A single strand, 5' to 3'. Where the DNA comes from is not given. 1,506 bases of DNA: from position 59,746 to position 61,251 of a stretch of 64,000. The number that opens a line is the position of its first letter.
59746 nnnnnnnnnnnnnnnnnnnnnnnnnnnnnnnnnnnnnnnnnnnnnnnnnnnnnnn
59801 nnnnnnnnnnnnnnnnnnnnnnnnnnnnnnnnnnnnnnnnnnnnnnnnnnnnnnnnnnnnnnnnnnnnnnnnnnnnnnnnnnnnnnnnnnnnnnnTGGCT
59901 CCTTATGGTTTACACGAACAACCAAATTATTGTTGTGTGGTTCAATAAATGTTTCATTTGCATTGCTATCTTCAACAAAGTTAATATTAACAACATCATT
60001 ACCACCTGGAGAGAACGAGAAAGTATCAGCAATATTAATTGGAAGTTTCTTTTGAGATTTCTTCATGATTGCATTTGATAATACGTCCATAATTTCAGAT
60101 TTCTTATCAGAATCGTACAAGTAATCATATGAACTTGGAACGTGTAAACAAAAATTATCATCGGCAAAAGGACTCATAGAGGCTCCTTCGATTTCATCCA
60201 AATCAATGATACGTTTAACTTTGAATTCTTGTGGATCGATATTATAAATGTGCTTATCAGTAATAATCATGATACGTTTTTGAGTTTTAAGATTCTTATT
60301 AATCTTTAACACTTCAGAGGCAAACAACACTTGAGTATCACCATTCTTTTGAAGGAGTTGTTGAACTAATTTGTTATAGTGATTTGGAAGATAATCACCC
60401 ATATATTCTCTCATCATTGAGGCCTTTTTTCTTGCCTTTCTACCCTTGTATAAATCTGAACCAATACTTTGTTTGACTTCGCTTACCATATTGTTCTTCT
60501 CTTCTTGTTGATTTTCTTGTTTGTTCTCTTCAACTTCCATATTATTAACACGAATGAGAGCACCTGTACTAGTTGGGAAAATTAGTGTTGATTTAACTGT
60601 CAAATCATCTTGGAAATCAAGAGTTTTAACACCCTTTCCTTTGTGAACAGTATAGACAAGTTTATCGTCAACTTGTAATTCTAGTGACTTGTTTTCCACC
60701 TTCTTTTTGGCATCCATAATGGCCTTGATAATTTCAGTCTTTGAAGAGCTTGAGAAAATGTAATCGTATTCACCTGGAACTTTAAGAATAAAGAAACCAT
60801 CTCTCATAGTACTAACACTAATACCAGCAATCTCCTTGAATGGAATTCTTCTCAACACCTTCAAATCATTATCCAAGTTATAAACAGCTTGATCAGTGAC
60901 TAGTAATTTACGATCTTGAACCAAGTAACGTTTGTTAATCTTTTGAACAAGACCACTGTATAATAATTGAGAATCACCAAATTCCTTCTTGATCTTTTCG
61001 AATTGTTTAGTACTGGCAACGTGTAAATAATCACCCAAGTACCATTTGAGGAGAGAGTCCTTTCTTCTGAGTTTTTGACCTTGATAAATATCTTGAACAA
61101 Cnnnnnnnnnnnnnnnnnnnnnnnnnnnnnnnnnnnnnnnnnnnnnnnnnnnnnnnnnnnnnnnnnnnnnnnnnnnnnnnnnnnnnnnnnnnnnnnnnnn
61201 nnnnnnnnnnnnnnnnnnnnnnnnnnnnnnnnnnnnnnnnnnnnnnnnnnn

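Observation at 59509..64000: Myosin I with three to four tandem TH1 (tail homology 1) domains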

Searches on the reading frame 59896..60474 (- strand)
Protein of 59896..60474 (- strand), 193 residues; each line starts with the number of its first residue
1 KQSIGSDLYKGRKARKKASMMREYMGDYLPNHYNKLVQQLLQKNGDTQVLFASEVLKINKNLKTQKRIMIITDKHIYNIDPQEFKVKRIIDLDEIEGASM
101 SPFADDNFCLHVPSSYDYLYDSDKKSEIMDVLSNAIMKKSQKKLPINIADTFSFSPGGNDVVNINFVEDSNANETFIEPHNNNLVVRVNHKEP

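Call 9: search_protein_families(library=pfam, proteins=[window:59896-60474:-], max_evalue=10)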
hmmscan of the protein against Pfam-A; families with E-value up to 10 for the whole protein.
seq(193 aa): 3 families
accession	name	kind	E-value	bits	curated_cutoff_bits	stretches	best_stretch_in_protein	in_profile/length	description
PF06017.19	Myosin_TH1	-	4.3e-43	147.6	31.1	1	15-193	1-185/185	Unconventional myosin tail, actin- and lipid-binding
PF14593.12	PH_3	-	1.8e-07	31.5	25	1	38-127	4-89/104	PH domain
PF15601.11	Imm70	-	0.016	15.3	26.7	1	94-148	78-131/131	Immunity protein 70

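Call 32: search_solved_structures(query=window:59896-60474:-, max_evalue=0.01, show_alignments=2)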
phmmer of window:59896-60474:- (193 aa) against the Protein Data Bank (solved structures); distinct sequences matched with E-value up to 0.01: 1.
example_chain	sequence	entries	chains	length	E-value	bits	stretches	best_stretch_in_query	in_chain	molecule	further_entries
4r8g_E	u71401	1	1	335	1.9e-06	31.4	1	2-163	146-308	Unconventional myosin-Ic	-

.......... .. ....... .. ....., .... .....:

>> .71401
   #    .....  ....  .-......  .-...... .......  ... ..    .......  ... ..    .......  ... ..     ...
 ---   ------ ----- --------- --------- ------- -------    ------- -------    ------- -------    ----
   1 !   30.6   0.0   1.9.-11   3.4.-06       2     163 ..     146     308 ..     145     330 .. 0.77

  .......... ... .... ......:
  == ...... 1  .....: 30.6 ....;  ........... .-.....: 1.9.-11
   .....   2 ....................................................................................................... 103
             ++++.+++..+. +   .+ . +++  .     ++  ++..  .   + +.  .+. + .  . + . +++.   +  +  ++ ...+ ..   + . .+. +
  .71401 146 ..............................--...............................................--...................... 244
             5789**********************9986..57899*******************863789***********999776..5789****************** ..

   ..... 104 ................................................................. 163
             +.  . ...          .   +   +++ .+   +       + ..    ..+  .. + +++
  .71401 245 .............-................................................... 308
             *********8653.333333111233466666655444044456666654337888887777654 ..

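Call 38: search_protein_representatives(alignment_id=A1)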
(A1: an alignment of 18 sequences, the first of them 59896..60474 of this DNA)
Query: 18 sequences, 198 profile positions. Proteins with E-value up to 0.001 (for the whole library): 2859; up to 1e-10: 1249; up to 1e-30: 118. The best 150 are listed.
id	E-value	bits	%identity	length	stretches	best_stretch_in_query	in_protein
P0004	3.6e-272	911.4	-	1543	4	2-197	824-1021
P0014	6.9e-170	577.5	-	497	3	2-195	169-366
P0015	9.1e-164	557.5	-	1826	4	3-190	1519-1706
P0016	4.9e-150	512.7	-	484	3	2-194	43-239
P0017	1.8e-142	488.0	-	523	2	2-192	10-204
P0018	7.9e-134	459.8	-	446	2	4-195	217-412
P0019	2.6e-110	383.1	-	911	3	3-189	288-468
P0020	1.5e-94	331.6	-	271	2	2-150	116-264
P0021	2.3e-87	308.1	-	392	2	3-190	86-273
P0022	3.7e-78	278.1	-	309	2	39-193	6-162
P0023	2.8e-65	236.1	-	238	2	52-190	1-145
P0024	2.8e-60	219.7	-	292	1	2-191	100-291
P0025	1.5e-57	210.9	-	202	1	5-191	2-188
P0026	1.8e-56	207.3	-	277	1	34-190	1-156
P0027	2.9e-56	206.6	-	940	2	2-130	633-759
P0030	9.7e-50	185.3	-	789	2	2-185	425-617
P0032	7.6e-49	182.4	-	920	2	3-175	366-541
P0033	3.3e-48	180.3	-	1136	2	2-173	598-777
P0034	1.4e-47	178.3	-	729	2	3-194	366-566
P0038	1.5e-46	174.9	-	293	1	19-188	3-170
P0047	5.8e-44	166.5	-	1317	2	4-170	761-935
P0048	5.8e-44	166.5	-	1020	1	6-177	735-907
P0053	2.0e-43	164.7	-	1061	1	3-190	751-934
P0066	4.0e-40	154.0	-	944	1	3-189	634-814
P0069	7.7e-40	153.0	-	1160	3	2-190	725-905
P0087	1.3e-36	142.5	-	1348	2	24-148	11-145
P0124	9.3e-32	126.6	-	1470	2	3-168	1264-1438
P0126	2.2e-31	125.4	-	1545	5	23-140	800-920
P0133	1.1e-29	119.9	-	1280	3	60-159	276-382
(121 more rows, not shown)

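Call 42: search_protein_families(library=pfam, proteins=[P0015, P0019, P0027, P0033, P0069, P0126, P0133], max_evalue=0.0001)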
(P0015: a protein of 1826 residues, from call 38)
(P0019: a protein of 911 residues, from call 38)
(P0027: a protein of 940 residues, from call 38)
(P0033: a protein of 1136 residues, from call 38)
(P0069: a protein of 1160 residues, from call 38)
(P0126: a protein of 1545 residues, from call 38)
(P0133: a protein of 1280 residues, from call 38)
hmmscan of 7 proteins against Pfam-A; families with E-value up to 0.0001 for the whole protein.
P0015 (1826 aa): 3 families
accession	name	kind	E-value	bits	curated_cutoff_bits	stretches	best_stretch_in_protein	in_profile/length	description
PF00063.27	Myosin_head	-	2.6e-163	545.3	33.3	3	170-482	86-380/679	Myosin head (motor domain)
PF06017.19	Myosin_TH1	-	3e-111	369.8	31.1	4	1528-1706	1-185/185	Unconventional myosin tail, actin- and lipid-binding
PF14593.12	PH_3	-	4.3e-07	30.3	25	0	1560-1638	11-86/104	PH domain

P0019 (911 aa): 2 families
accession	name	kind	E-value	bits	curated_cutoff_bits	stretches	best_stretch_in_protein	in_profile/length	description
PF06017.19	Myosin_TH1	-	1.7e-70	236.9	31.1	3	562-746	1-179/185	Unconventional myosin tail, actin- and lipid-binding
PF14593.12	PH_3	-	1.2e-06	28.9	25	0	110-164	7-60/104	PH domain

P0027 (940 aa): 3 families
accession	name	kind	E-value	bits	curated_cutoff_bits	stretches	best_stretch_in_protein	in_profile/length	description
PF06017.19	Myosin_TH1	-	1.6e-42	145.7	31.1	2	643-783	1-159/185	Unconventional myosin tail, actin- and lipid-binding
PF00621.25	RhoGEF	-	6.3e-16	59.5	27.6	1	5-82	107-180/180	RhoGEF domain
PF14593.12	PH_3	-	1.4e-05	25.4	25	0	680-751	18-87/104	PH domain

P0033 (1136 aa): 4 families
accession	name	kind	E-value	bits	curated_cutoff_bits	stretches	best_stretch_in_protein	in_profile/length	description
PF06017.19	Myosin_TH1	-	1.6e-39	136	31.1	2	842-991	1-166/185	Unconventional myosin tail, actin- and lipid-binding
PF00621.25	RhoGEF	-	3.1e-36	125.7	27.6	1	94-282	2-180/180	RhoGEF domain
PF00018.34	SH3_1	-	3.7e-07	30.1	22.9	1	11-61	2-48/48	SH3 domain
PF14604.12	SH3_9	-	2.8e-05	24.3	30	1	11-63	1-47/49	Variant SH3 domain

P0069 (1160 aa): 2 families
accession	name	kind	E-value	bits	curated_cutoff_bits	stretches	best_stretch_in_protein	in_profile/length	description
PF00063.27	Myosin_head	-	5.6e-117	392.2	33.3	1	2-476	206-679/679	Myosin head (motor domain)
PF06017.19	Myosin_TH1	-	2.9e-36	125.3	31.1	2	736-890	2-172/185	Unconventional myosin tail, actin- and lipid-binding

P0126 (1545 aa): 6 families
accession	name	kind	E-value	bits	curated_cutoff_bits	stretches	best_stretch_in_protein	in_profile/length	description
PF06017.19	Myosin_TH1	-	4.6e-33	114.9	31.1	2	809-919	25-137/185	Unconventional myosin tail, actin- and lipid-binding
PF12456.14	hSac2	-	1.5e-11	44.3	26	0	156-194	43-85/115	Inositol phosphatase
PF19432.4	RME-8_N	-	2.7e-09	36.3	25.4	0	149-249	229-322/818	DNAJ protein RME-8 N-terminal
PF02174.23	IRS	-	1.4e-08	35.1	22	0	153-238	3-87/92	PTB domain (IRS-1 type)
PF00621.25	RhoGEF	-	2.6e-07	31.4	27.6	1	1124-1257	48-176/180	RhoGEF domain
PF10433.15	Beta-prop_RSE1_1st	-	2.4e-05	24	26.9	0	679-765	223-305/351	RSE1/DDB1/CPSF1 first beta-propeller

P0133 (1280 aa): 2 families
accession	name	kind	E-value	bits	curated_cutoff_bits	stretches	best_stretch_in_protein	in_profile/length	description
PF06017.19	Myosin_TH1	-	2.7e-29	102.6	31.1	3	55-163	36-143/185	Unconventional myosin tail, actin- and lipid-binding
PF19432.4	RME-8_N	-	7.8e-07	28.2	25.4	0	644-743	204-304/818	DNAJ protein RME-8 N-terminal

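Call 43: list_cluster_members(proteins=[P0015, P0019, P0027, P0033, P0069, P0126, P0133, P0047, P0124, P0087])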
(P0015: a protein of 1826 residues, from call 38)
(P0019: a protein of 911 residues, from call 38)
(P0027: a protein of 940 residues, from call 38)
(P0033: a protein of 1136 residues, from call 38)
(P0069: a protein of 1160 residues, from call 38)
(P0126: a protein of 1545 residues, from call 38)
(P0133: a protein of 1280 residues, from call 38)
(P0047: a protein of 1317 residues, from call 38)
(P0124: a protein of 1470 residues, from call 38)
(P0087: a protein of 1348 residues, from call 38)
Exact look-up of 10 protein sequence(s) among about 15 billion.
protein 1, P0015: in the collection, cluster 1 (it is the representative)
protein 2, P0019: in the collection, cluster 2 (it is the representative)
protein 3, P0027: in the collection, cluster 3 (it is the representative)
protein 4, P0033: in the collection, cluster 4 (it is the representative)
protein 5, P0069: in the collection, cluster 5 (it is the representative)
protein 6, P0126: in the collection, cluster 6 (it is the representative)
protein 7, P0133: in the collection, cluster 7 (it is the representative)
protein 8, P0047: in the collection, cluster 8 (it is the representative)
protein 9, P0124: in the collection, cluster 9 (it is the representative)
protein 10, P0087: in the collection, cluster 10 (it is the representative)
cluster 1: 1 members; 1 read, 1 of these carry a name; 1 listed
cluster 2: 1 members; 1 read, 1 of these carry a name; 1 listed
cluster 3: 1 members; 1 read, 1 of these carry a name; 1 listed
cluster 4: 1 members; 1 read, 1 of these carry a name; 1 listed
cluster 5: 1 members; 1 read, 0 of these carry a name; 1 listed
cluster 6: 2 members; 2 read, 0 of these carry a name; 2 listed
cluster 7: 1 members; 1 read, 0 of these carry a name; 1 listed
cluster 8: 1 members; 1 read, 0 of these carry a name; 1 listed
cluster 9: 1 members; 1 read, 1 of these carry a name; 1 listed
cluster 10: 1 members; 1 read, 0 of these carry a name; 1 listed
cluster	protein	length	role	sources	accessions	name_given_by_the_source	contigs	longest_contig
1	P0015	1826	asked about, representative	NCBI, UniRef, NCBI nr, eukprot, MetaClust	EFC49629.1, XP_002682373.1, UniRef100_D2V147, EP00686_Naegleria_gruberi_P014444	myosin [Naegleria gruberi] | Myosin n=1 Tax=Naegleria gruberi TaxID=5762 RepID=D2V147_NAEGR | XP_002682373.1 myosin [Naegleria gruberi]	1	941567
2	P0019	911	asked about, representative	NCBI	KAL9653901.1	hypothetical protein ABK040_012960 [Willaertia magna]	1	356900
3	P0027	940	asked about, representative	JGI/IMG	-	hypothetical protein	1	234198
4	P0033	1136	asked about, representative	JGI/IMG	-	hypothetical protein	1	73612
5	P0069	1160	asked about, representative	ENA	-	-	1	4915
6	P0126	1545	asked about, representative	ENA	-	-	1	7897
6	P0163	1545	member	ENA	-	-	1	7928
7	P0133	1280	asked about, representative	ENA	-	-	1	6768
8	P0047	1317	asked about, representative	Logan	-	-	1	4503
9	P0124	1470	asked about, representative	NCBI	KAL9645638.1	hypothetical protein ABK040_003372 [Willaertia magna]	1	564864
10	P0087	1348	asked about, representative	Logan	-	-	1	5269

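Call 55: search_protein_families(library=pfam, proteins=[P0066, P0030, P0032, P0034, P0047, P0124, P0087, P0048, P0053], max_evalue=0.0001)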
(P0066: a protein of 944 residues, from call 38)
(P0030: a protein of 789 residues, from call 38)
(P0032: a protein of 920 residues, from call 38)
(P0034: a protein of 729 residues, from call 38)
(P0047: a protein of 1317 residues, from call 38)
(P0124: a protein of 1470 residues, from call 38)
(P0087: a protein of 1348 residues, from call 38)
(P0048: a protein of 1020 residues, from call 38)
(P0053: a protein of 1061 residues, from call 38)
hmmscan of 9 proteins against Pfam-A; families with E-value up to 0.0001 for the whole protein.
P0066 (944 aa): 3 families
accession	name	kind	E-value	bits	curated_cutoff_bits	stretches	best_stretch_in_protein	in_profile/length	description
PF06017.19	Myosin_TH1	-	1.7e-32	113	31.1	1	643-811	1-181/185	Unconventional myosin tail, actin- and lipid-binding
PF00069.31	Pkinase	-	1.3e-08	35.1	31.7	1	193-321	166-261/263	Protein kinase domain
PF07714.23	PK_Tyr_Ser-Thr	-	6.1e-05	22.9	23.1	0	42-238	76-215/258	Protein tyrosine and serine/threonine kinase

P0030 (789 aa): 2 families
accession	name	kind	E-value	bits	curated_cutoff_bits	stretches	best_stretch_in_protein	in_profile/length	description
PF06017.19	Myosin_TH1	-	8.9e-42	143.3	31.1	2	435-597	1-165/185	Unconventional myosin tail, actin- and lipid-binding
PF00307.36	CH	-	3e-22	79.3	26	2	207-300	5-103/109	Calponin homology (CH) domain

P0032 (920 aa): 2 families
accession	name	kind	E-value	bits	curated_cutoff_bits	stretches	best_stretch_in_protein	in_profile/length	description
PF06017.19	Myosin_TH1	-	7e-57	192.5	31.1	2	725-870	2-160/185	Unconventional myosin tail, actin- and lipid-binding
PF00787.29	PX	-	3.5e-09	37.5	21.6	1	31-97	5-72/84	PX domain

P0034 (729 aa): 2 families
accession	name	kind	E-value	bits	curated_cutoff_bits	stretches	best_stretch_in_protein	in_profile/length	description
PF06017.19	Myosin_TH1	-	1.1e-39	136.4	31.1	2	375-527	1-155/185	Unconventional myosin tail, actin- and lipid-binding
PF00307.36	CH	-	1.4e-22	80.4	26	2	95-200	2-107/109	Calponin homology (CH) domain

P0047 (1317 aa): 2 families
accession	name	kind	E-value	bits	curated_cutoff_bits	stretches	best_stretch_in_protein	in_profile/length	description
PF06017.19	Myosin_TH1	-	7.6e-34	117.4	31.1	2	769-930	1-164/185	Unconventional myosin tail, actin- and lipid-binding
PF00621.25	RhoGEF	-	1.9e-29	103.6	27.6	1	160-409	2-180/180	RhoGEF domain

P0124 (1470 aa): 2 families
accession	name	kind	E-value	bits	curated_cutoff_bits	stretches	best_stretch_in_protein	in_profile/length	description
PF00063.27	Myosin_head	-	2e-165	552.3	33.3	3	495-730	185-419/679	Myosin head (motor domain)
PF06017.19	Myosin_TH1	-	1e-29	104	31.1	1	1273-1443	1-170/185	Unconventional myosin tail, actin- and lipid-binding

P0087 (1348 aa): 3 families
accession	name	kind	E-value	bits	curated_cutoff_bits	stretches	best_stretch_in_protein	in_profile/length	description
PF02181.28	FH2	-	2.7e-88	297.1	34.8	1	850-1217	3-372/372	Formin Homology 2 Domain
PF06017.19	Myosin_TH1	-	2.4e-29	102.8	31.1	2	18-142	20-144/185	Unconventional myosin tail, actin- and lipid-binding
PF06371.19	Drf_GBD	-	6.8e-11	42.5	30.1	1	329-503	4-187/188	Diaphanous GTPase-binding Domain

P0048 (1020 aa): 5 families
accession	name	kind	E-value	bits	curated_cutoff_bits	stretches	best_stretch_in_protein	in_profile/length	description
PF00063.27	Myosin_head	-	1.3e-248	827.2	33.3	1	12-688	2-679/679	Myosin head (motor domain)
PF06017.19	Myosin_TH1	-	4.5e-40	137.8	31.1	1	741-917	1-181/185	Unconventional myosin tail, actin- and lipid-binding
PF00018.34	SH3_1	-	2.3e-14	53.2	22.9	1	964-1006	3-48/48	SH3 domain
PF14604.12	SH3_9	-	3.8e-12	46.3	30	1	964-1010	2-49/49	Variant SH3 domain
PF07653.23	SH3_2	-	1.6e-10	40.9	21.8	1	966-1012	7-55/55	Variant SH3 domain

P0053 (1061 aa): 1 family
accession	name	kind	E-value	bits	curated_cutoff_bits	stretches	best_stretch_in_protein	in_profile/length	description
PF06017.19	Myosin_TH1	-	1e-32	113.8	31.1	1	760-918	1-173/185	Unconventional myosin tail, actin- and lipid-binding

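Call 89: find_encoding_contigs(protein=P0027, flank=2000, max_places=1)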
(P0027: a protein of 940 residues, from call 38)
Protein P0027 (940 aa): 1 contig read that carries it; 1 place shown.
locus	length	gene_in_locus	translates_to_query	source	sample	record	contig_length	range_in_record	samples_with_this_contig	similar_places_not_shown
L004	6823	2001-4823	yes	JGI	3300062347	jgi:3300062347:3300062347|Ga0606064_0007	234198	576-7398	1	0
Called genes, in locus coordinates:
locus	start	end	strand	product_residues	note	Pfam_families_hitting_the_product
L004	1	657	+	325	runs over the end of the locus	-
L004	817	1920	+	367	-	PF00018:SH3_1 (weak), PF07653:SH3_2 (faint), PF14604:SH3_9, PF00621:RhoGEF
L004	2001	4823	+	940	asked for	PF00621:RhoGEF, PF14593:PH_3 (faint), PF06017:Myosin_TH1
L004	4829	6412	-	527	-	PF19974:TCAD9, PF05706:CDKN3, PF22785:Tc-R-P (weak)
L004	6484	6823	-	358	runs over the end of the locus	PF19974:TCAD9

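Call 90: list_cluster_members(proteins=[P0066, P0030, P0032, P0034, P0017, P0021, P0026, P0038, P0053, P0048])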
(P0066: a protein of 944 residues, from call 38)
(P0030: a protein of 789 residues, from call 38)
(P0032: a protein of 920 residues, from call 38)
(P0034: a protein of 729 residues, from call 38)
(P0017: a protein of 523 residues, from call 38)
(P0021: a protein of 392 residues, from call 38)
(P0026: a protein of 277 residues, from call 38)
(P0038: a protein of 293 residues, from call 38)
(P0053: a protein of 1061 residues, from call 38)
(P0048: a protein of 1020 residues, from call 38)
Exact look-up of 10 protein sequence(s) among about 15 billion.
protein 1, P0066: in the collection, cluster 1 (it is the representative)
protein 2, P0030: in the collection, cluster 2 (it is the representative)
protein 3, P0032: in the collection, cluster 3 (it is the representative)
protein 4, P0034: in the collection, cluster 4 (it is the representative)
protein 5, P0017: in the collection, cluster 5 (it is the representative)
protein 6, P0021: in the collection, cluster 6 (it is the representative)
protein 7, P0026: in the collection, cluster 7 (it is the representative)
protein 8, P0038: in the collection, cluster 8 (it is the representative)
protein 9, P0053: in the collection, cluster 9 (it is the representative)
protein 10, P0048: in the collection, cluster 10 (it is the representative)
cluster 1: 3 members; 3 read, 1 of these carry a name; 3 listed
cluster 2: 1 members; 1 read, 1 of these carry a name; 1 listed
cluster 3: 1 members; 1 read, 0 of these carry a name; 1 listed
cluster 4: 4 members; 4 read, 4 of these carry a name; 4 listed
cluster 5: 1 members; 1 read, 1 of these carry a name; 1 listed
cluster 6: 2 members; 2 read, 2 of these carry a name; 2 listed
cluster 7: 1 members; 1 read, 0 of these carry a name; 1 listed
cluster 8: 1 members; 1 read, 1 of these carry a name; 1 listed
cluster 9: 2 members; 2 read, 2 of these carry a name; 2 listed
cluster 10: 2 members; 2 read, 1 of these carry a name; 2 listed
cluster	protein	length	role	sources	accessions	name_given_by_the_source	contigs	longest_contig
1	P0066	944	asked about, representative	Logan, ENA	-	-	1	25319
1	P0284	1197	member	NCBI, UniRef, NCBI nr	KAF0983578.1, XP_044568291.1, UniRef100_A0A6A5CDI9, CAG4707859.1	hypothetical protein FDP41_010643 [Naegleria fowleri] | Protein kinase domain-containing protein n=1 Tax=Naegleria fowleri TaxID=5763 ... | uncharacterized protein FDP41_010643 [Naegleria fowleri]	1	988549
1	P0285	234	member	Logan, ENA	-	-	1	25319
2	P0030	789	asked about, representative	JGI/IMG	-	hypothetical protein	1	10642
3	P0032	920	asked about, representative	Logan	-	-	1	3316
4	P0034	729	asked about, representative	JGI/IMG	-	hypothetical protein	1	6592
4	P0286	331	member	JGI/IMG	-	hypothetical protein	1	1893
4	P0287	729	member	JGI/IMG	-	hypothetical protein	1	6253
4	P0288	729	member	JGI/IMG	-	hypothetical protein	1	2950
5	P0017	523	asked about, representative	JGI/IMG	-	myosin-1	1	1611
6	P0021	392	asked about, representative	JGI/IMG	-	myosin-1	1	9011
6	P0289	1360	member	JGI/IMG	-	myosin-1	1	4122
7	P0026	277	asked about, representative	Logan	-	-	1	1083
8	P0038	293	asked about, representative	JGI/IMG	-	myosin-1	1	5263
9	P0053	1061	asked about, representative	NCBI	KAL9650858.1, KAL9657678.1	hypothetical protein ABK040_012754 [Willaertia magna]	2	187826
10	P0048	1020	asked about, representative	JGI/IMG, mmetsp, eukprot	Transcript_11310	Transcript_11310/g.20776 ORF Transcript_11310/g.20776 Transcript_11310/m.20776 ... | CAMPEP_0197518118 /NCGR_PEP_ID=MMETSP1318-20131121/3242_1 /TAXON_ID=552666 ...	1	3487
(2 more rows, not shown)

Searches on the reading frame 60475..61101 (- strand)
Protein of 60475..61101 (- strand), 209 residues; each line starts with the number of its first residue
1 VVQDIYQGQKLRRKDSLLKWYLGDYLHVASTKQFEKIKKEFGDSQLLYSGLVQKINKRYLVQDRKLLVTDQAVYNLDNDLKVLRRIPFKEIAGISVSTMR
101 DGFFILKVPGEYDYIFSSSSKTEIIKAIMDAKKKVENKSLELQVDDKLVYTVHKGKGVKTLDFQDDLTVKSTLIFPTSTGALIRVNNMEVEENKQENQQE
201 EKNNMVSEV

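Call 9: search_protein_families(library=pfam, proteins=[window:60475-61101:-], max_evalue=10)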
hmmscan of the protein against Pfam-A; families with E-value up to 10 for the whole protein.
seq(209 aa): 3 families
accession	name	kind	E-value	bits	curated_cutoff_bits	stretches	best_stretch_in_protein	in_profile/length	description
PF06017.19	Myosin_TH1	-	7.1e-34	117.5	31.1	1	12-167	1-166/185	Unconventional myosin tail, actin- and lipid-binding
PF21998.2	FERM_C1_MyoVII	-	0.014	16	27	1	70-128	26-87/97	Myosin-X FERM PH domain-like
PF06115.17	DUF956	-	0.061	13.6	26.9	1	65-130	26-96/117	Domain of unknown function (DUF956)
